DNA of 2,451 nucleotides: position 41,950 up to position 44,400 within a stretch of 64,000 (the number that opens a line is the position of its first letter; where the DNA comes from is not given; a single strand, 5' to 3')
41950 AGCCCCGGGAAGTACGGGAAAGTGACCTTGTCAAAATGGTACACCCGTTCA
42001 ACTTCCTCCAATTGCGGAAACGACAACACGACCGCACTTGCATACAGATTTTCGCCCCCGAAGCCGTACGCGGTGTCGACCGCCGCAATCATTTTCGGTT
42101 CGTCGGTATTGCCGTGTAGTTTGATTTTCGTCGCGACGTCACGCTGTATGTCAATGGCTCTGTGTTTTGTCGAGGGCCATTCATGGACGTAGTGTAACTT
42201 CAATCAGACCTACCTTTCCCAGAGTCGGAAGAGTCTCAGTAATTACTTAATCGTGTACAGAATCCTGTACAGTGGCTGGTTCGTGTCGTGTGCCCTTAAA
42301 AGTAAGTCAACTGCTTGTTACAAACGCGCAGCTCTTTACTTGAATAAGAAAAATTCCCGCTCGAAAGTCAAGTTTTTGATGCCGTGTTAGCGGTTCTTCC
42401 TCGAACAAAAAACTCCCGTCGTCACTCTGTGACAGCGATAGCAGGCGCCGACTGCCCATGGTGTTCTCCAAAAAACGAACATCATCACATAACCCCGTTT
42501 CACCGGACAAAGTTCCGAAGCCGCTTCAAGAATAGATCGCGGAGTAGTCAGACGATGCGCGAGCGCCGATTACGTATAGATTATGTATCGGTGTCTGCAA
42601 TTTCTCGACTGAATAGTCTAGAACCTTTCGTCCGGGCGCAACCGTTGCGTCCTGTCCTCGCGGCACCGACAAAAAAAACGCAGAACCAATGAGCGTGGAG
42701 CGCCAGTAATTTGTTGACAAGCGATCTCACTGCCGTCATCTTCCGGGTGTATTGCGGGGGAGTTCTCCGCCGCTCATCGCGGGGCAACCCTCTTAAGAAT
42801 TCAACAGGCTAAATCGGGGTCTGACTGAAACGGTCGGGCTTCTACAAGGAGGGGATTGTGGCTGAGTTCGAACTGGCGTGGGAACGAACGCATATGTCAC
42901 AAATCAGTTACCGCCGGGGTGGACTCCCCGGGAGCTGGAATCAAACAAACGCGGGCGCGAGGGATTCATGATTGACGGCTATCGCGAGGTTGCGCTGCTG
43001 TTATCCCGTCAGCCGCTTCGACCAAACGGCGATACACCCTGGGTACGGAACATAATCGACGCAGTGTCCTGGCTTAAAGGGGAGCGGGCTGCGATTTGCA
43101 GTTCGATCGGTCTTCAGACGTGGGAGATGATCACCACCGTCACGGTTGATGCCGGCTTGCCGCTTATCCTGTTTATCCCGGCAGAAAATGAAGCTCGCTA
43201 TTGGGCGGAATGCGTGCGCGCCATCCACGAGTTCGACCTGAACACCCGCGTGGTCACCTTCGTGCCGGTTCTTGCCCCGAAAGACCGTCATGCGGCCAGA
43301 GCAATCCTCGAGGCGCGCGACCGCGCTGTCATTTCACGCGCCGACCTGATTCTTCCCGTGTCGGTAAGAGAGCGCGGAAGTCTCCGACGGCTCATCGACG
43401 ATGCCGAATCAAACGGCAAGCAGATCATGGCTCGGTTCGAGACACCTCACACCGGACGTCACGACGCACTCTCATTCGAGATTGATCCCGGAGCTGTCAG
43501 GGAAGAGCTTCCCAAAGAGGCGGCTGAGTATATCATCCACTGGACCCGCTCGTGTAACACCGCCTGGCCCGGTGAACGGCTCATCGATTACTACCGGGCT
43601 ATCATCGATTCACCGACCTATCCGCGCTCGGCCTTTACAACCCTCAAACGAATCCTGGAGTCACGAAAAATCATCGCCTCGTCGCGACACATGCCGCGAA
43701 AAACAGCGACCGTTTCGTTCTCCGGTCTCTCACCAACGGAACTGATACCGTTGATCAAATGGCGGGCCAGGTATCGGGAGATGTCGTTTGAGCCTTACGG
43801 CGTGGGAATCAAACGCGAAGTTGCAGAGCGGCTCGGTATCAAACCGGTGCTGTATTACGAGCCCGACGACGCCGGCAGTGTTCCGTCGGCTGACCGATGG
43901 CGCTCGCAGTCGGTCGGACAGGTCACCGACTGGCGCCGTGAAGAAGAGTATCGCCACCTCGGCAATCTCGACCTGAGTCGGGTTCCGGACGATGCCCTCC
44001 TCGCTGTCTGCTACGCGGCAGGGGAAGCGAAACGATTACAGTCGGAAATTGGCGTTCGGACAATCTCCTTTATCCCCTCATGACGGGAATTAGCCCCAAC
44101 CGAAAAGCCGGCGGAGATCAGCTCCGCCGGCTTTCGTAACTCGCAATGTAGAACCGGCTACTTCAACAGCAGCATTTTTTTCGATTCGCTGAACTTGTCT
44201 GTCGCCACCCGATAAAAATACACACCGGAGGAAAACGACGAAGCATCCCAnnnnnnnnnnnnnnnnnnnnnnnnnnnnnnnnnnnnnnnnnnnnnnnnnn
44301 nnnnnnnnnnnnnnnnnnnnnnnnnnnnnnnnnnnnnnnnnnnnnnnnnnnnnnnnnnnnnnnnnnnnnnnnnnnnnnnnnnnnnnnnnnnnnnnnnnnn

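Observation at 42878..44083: Orphan DprA/SLOG-like + AbiGi-like fusion protein: candidate undescribed single-gene conflict/defence module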

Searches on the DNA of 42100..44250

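Call 43: search_rna_families(source=window, start=42100, end=44250, threshold=evalue, max_evalue=1)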
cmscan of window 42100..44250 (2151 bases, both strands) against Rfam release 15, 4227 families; matches with E-value up to 1: 2.
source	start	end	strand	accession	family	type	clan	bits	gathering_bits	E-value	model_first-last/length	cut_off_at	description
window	44104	44221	-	RF01398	isrP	Gene; sRNA;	-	19.7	45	0.8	1-148/148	no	isrP Hfq binding RNA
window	44003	44134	+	RF02602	BASRCI414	Gene; sRNA;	-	16.4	270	0.47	1-229/229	no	Brucella sRNA CI414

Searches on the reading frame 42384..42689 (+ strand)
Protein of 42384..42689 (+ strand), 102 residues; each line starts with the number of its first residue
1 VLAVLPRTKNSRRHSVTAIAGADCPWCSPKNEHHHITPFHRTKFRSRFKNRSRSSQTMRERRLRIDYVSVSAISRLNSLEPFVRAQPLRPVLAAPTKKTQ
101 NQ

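Call 73: search_protein_families(library=pfam, proteins=[window:42384-42689:+], max_evalue=0.01)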
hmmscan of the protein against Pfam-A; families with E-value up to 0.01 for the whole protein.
window:42384-42689:+ (102 aa): 0 families
